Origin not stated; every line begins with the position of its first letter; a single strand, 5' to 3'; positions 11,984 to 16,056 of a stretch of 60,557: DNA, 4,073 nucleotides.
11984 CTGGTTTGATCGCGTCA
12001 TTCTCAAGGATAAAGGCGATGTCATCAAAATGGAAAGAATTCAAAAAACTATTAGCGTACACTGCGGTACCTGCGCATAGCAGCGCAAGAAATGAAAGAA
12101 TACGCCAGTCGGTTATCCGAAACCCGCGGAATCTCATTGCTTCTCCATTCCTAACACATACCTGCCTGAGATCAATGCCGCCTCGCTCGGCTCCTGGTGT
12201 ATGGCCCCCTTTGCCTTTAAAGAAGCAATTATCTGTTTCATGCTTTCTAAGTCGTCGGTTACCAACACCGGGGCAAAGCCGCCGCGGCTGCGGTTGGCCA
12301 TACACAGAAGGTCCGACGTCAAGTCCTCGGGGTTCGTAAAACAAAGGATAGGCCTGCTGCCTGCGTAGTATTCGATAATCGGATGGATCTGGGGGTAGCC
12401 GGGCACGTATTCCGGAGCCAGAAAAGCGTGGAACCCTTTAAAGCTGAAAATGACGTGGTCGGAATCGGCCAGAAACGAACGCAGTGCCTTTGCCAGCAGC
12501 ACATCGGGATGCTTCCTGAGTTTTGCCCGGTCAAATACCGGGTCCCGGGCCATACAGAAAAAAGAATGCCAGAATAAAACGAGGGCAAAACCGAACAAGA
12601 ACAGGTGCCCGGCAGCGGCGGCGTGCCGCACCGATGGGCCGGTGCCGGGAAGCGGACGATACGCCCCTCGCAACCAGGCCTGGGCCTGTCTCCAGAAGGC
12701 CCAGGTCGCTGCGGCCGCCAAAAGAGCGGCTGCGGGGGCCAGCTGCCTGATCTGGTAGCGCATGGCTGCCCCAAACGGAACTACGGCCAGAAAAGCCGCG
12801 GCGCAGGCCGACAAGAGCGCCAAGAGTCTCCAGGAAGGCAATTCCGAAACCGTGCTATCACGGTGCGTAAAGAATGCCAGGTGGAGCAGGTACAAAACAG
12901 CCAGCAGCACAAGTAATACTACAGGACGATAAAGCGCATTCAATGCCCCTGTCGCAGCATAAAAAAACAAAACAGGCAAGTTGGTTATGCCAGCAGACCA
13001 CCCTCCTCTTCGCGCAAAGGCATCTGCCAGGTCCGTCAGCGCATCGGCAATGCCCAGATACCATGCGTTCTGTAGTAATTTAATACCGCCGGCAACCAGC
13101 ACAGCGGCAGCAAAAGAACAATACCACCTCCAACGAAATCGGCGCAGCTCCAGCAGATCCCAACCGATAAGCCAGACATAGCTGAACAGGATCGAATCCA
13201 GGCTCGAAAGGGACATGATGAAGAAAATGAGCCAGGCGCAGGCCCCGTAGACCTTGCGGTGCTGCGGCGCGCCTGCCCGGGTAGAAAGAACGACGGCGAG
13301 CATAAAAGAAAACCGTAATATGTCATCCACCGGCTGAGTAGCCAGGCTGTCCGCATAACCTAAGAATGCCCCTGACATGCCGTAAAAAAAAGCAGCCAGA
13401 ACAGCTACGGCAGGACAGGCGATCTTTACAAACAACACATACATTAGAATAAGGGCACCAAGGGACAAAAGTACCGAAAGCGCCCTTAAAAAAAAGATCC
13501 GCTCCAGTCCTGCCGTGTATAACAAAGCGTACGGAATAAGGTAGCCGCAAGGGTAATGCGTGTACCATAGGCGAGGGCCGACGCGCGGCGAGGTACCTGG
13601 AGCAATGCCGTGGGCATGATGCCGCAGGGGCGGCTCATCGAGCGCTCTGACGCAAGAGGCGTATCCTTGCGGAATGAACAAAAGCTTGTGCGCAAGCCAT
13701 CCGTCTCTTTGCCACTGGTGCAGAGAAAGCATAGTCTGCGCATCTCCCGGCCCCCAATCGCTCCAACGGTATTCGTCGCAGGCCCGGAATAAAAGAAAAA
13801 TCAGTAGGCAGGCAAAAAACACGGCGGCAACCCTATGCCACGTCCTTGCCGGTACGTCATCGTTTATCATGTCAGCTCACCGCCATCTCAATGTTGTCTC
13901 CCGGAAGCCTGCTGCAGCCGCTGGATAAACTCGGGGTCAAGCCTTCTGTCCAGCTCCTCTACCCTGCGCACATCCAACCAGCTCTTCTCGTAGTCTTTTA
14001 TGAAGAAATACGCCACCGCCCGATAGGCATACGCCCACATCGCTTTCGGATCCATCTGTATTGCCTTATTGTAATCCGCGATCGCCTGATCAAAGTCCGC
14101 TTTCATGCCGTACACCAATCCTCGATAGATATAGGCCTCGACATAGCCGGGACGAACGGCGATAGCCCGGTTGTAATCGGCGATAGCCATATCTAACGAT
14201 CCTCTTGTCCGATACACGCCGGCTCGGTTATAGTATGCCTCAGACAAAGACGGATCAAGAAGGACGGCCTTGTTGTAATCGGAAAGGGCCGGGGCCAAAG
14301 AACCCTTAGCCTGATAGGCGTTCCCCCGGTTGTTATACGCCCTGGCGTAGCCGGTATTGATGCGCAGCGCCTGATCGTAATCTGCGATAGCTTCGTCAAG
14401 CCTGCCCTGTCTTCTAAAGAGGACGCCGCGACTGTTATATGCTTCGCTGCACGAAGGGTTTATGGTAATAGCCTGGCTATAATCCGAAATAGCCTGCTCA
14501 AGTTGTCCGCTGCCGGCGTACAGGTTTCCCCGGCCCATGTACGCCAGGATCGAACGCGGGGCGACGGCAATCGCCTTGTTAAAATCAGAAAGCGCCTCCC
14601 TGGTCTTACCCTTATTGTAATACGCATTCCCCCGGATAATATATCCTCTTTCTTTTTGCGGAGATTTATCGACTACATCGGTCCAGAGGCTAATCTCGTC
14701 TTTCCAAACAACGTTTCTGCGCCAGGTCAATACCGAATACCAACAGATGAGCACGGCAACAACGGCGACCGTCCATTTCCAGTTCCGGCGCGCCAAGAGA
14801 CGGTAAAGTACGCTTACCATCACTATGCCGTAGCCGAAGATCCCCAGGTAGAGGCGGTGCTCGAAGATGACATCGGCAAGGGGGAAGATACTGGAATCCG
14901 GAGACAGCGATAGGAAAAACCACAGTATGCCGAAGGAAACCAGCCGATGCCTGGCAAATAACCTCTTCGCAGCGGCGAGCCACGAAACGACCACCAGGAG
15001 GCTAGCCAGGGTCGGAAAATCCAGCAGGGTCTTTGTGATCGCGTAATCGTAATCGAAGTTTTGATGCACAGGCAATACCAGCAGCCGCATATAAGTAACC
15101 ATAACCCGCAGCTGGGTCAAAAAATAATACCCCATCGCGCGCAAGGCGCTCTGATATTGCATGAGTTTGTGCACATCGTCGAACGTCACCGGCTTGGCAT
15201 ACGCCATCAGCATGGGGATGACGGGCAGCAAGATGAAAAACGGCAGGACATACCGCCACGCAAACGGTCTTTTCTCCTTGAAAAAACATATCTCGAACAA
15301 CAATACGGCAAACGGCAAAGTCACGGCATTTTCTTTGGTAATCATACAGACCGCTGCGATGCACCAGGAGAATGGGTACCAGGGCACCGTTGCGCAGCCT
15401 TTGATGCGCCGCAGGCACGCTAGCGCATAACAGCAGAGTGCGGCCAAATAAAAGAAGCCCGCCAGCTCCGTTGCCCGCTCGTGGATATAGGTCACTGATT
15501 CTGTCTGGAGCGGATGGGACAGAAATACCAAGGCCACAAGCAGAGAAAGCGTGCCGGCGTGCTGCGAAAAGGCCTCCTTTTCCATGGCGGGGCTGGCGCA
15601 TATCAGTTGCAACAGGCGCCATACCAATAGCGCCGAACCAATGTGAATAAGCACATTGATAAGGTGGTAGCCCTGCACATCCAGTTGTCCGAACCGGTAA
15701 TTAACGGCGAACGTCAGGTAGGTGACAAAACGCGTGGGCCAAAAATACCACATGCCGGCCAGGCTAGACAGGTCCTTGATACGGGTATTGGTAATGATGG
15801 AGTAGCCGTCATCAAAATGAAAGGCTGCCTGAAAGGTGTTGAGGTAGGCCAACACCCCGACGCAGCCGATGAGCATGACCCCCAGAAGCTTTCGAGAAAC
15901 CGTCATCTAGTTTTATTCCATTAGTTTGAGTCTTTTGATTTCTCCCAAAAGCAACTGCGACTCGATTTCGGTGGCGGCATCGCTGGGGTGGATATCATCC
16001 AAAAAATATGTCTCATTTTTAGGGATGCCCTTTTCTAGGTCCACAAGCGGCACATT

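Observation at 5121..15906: Array of four bacterial TMTC-like (GT-C + TPR) glycosyltransferase paralogs: a candidate multi-enzyme periplasmic protein glycosylation system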

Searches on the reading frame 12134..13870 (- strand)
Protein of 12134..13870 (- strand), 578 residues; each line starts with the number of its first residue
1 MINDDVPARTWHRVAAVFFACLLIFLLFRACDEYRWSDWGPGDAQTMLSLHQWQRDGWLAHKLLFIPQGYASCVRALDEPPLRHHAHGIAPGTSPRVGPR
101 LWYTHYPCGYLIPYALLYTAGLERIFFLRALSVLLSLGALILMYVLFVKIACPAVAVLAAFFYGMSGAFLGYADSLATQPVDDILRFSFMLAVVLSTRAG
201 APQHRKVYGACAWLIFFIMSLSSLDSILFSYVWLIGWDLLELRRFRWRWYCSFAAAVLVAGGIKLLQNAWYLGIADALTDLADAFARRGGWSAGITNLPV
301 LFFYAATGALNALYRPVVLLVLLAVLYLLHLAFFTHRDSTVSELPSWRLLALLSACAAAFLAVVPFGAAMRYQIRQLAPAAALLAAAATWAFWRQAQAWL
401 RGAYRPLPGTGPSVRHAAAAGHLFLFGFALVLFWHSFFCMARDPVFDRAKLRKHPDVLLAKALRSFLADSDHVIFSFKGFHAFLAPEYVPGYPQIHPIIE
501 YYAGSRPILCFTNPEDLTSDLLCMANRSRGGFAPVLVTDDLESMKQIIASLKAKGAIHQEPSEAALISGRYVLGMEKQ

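Call 4: search_protein_families(library=pfam, proteins=[window:12134-13870:-], max_evalue=0.01)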
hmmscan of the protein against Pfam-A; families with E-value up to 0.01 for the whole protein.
window:12134-13870:- (578 aa): 0 families

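Call 5: search_protein_families(library=ncbifam, proteins=[window:12134-13870:-], max_evalue=0.01)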
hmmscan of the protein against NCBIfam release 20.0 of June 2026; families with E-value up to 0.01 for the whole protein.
window:12134-13870:- (578 aa): 0 families

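Call 7: search_protein_families(library=pfam, proteins=[window:12134-13870:-], max_evalue=10)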
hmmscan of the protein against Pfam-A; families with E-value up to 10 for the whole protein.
window:12134-13870:- (578 aa): 1 family
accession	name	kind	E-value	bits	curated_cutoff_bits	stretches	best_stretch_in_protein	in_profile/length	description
PF17628.7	IncD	-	0.7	10.1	27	1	130-170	41-81/141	Inclusion membrane protein D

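Call 52: find_homologous_proteins(query=window:12134-13870:-, max_evalue=0.001)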
Query window:12134-13870:- (578 aa): 111 proteins with E <= 0.001 among 8000 candidates.
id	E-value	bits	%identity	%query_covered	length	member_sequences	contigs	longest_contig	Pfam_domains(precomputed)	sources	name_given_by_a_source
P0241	0.0e+0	1316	100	100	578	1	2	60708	-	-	-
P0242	1.1e-288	977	78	98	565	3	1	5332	-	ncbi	-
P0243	2.2e-174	600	48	97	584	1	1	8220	-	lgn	-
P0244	1.1e-167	577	49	98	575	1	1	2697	-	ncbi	-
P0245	1.3e-167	577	49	95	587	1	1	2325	-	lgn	-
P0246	1.3e-166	574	48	98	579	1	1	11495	-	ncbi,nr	ncbi:MAG: hypothetical protein Q8O30_06130 [Candidatus Omnitrophota bacterium]|nr:hypothetical prote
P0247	1.0e-163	564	46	95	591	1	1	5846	-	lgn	-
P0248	1.7e-163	564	48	97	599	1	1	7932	-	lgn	-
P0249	2.1e-160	553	46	98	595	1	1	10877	-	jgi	jgi:hypothetical protein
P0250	1.7e-158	547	47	98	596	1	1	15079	PF13231.13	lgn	-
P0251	6.4e-158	545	45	98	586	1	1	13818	-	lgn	-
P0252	1.8e-157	544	46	99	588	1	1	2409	PF13231.13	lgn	-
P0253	2.2e-157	543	46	98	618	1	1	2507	-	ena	-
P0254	2.9e-156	540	45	98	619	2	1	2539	-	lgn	-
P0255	3.6e-153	530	47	95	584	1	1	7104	-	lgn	-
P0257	1.3e-152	528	47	98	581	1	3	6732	PF13231.13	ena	-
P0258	9.0e-152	525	46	99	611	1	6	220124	PF13231.13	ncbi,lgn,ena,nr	ncbi:MAG: glycosyltransferase family 39 protein [Nitrospiraceae bacterium]|nr:glycosyltransferase fa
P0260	1.8e-151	524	46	99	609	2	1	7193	PF13231.13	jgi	jgi:hypothetical protein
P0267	1.4e-147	511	45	95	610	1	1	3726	PF13231.13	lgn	-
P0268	1.7e-147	511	45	96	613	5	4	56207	PF13231.13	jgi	jgi:hypothetical protein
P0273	1.7e-146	507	44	98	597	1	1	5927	PF13231.13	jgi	jgi:hypothetical protein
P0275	4.3e-146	506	44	98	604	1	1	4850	PF13231.13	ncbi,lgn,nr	ncbi:MAG: glycosyltransferase family 39 protein [Nitrospirae bacterium]|nr:glycosyltransferase famil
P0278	1.2e-145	505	41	98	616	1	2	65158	PF13231.13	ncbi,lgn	-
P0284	7.7e-145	502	43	95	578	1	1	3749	PF13231.13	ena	-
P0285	1.1e-144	502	46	95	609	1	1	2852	PF13231.13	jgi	jgi:hypothetical protein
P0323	1.8e-133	464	40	98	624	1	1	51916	PF13231.13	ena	-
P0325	2.6e-133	464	42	98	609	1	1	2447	PF13231.13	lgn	-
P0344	6.3e-115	403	46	78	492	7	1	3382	PF13231.13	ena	-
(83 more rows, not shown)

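Call 54: search_solved_structures(query=A4, max_evalue=10, show_alignments=1)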
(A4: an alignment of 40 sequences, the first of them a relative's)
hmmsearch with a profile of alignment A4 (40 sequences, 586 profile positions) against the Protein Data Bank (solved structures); distinct sequences matched with E-value up to 10: 2.
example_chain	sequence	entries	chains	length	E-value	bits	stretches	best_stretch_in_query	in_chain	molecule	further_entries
4j29_A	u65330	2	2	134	0.0079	17.9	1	508-582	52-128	Engineered Protein OR258 | DE NOVO DESIGNED PROTEIN OR258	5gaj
2mr5_A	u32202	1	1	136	0.5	12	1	508-572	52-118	De novo designed Protein OR457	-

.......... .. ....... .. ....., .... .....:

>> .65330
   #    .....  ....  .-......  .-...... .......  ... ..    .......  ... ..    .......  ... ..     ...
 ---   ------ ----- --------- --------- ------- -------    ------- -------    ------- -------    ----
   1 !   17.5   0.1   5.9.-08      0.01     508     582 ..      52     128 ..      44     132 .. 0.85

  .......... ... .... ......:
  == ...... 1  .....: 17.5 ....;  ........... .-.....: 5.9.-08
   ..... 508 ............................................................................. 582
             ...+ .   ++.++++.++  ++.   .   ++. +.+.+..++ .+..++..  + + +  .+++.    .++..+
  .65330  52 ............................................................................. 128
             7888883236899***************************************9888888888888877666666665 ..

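Call 55: search_protein_families(library=pfam, alignment_id=A4, max_evalue=0.01)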
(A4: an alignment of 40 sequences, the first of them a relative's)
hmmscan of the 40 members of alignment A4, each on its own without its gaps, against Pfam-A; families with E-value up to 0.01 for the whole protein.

A. member 1, P0241 (578 aa): 0 families

B. families by the number of members that match (of 40 scanned): 2 families
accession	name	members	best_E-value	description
PF13231.12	PMT_2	29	5.3e-07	Dolichyl-phosphate-mannose-protein mannosyltransferase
PF19638.4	DUF6141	1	0.0068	Family of unknown function (DUF6141)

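Call 87: find_encoding_contigs(protein=P0246, flank=7000, max_places=1)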
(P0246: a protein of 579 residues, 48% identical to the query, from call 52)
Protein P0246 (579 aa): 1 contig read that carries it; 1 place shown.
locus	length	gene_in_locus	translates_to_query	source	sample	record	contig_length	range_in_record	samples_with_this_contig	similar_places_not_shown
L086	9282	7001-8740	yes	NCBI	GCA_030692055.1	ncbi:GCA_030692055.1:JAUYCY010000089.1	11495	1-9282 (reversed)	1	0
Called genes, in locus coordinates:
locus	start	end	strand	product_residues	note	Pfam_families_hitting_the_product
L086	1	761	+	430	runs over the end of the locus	PF00278:Orn_DAP_Arg_deC, PF02784:Orn_Arg_deC_N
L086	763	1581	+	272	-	PF01678:DAP_epimerase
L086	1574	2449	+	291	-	PF00701:DHDPS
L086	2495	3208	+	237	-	PF01113:DapB_N, PF05173:DapB_C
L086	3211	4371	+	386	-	PF00155:Aminotran_1_2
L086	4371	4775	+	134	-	PF01288:HPPK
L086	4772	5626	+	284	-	PF02569:Pantoate_ligase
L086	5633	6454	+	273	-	PF01408:GFO_IDH_MocA, PF03447:NAD_binding_3, PF01958:Asp_DH_C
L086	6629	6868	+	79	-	-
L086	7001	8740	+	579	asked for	-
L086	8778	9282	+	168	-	PF13353:Fer4_12 (weak), PF04055:Radical_SAM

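Call 88: find_encoding_contigs(protein=P0258, flank=7000, max_places=1)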
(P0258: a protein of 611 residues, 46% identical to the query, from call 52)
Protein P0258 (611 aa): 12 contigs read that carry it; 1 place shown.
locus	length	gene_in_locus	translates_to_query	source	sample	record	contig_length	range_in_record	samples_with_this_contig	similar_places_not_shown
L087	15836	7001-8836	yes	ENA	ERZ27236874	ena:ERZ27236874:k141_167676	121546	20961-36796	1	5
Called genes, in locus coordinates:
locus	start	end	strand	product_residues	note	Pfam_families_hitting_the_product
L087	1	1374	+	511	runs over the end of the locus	PF01467:CTP_transf_like, PF00294:PfkB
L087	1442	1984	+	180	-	PF13580:SIS_2, PF01380:SIS (faint)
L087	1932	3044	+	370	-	PF04055:Radical_SAM, PF13186:SPASM (weak)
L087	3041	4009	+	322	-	PF00676:E1_dh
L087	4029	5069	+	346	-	PF02779:Transket_pyr, PF02780:Transketolase_C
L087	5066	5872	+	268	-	PF00535:Glycos_transf_2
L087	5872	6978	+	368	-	PF04055:Radical_SAM, PF13186:SPASM (weak)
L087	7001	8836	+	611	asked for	PF13231:PMT_2 (weak)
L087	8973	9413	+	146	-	-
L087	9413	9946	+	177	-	-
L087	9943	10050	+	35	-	-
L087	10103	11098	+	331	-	PF04055:Radical_SAM, PF13353:Fer4_12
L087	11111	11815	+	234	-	PF00106:adh_short, PF01370:Epimerase (weak), PF13561:adh_short_C2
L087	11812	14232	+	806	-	-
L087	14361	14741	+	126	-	PF04246:RseC_MucC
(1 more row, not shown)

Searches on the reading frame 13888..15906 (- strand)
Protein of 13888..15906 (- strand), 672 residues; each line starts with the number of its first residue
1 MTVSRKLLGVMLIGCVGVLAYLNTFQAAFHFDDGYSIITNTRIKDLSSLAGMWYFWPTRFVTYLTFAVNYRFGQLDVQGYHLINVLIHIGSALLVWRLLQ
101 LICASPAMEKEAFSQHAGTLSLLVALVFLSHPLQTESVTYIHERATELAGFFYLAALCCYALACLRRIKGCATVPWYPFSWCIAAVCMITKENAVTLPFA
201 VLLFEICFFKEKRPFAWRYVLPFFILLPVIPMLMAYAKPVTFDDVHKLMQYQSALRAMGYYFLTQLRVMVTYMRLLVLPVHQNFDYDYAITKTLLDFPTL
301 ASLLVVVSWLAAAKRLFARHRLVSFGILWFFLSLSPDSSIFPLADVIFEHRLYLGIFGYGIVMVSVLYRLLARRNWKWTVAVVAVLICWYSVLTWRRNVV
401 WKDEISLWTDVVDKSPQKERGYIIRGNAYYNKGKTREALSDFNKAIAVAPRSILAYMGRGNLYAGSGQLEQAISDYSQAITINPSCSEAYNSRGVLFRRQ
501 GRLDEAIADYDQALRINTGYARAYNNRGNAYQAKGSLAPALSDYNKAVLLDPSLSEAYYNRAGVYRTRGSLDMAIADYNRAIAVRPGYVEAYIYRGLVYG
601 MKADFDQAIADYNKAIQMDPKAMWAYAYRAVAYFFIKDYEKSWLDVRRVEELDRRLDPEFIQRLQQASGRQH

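Call 4: search_protein_families(library=pfam, proteins=[window:13888-15906:-], max_evalue=0.01)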
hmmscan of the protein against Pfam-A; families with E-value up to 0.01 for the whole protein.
window:13888-15906:- (672 aa): 21 families
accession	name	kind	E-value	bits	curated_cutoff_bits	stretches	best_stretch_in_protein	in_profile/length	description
PF00515.34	TPR_1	-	1.4e-53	177.1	27.8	6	488-517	2-31/34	Tetratricopeptide repeat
PF13414.12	TPR_11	-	1.3e-43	146.9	26.8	6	497-535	4-42/42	TPR repeat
PF07719.23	TPR_2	-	4.6e-39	129.7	27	6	488-517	2-31/34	Tetratricopeptide repeat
PF13181.12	TPR_8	-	1.8e-33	112.3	25.7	5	521-553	1-33/34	Tetratricopeptide repeat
PF13431.12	TPR_17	-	3.4e-28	95.9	24.4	0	476-508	2-34/34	Tetratricopeptide repeat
PF13432.12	TPR_16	-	2e-22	79.7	32.7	4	459-519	3-63/65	Tetratricopeptide repeat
PF13424.12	TPR_12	-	4.2e-21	75.4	30.1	3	488-548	4-72/77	Tetratricopeptide repeat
PF13428.12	TPR_14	-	8.4e-16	57.4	23.5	0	556-595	2-41/44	Tetratricopeptide repeat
PF13371.12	TPR_9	-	2.9e-15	56.4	35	2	427-485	3-61/73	Tetratricopeptide repeat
PF14559.12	TPR_19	-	1.6e-11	44.8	25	0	499-542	3-46/68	Tetratricopeptide repeat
PF25063.1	ARM_TT21_C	-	2.8e-08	34.3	35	1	459-518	101-160/209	Tetratricopeptide repeat protein 21 C-terminal ARM domain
PF13374.12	TPR_10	-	7e-08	32.7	27.5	1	489-516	4-31/42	Tetratricopeptide repeat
PF13174.12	TPR_6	-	2.5e-07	31.3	26.3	0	590-621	1-32/33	Tetratricopeptide repeat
PF12569.14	NatA_aux_su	-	7.3e-07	28.9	33.3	0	557-621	194-258/515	N-terminal acetyltransferase A, auxiliary subunit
PF17874.7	TPR_MalT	-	2e-06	27.8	45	1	434-522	62-157/336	MalT-like TPR region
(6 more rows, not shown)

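Call 5: search_protein_families(library=ncbifam, proteins=[window:13888-15906:-], max_evalue=0.01)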
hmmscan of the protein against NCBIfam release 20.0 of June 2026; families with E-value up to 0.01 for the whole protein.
window:13888-15906:- (672 aa): 27 families (the best 25 are shown)
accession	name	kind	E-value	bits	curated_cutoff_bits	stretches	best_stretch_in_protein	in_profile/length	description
TIGR02917.1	PEP_TPR_lipo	equivalog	1.4e-25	89.3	312.2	2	518-641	122-245/899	XrtA/PEP-CTERM system TPR-repeat protein PrsT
TIGR00990.1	3a0801s09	subfamily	2.2e-23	82.8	757.25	2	520-636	330-446/615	mitochondrial import receptor subunit TOM70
TIGR02521.1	type_IV_pilW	equivalog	1.5e-22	80.3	154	2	422-523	34-137/234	type IV pilus biogenesis/stability protein PilW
NF008391.2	PRK11189.1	equivalog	4.7e-22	78.8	250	2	553-648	63-158/297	lipoprotein NlpI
NF040959.1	MamA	equivalog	2.5e-20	72.8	200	2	411-548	63-200/204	magnetosome protein MamA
NF033762.1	social_mot_Tgl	equivalog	2.5e-18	66.3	225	3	466-530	44-109/252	social motility TPR repeat lipoprotein Tgl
NF002725.1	PRK02603.1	equivalog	1.3e-12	48.1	143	2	521-629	35-148/173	photosystem I assembly protein Ycf3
NF033758.1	gliding_GltE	equivalog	8.4e-12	44.8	225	2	514-587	283-357/411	adventurous gliding motility TPR repeat lipoprotein GltE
NF033920.0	C39_PA2778_fam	equivalog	3.4e-11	43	150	1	394-517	133-254/255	PA2778 family cysteine peptidase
NF007302.0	PRK09782.1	equivalog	9.7e-11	40.4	1223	1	429-489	589-648/990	phage receptor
NF047507.1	TPR_BatC_Lepto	exception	3.1e-09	36.6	175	1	425-489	64-132/214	TPR repeat-containing protein BatC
NF008757.0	PRK11788.1-5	equivalog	7e-08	32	363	0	468-508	50-90/388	lipopolysaccharide assembly protein LapB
NF047558.1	TPR_END_plus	domain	8.6e-08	32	32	0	557-590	1-34/56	TPR end-of-group domain-containing protein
TIGR04510.1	mod_pep_cyc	subfamily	1.2e-07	30.6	400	1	425-480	404-459/814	putative peptide modification system cyclase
NF007540.1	PRK10153.1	equivalog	4.6e-07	29.1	400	1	418-487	422-490/516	lysine decarboxylation/transport transcriptional activator CadC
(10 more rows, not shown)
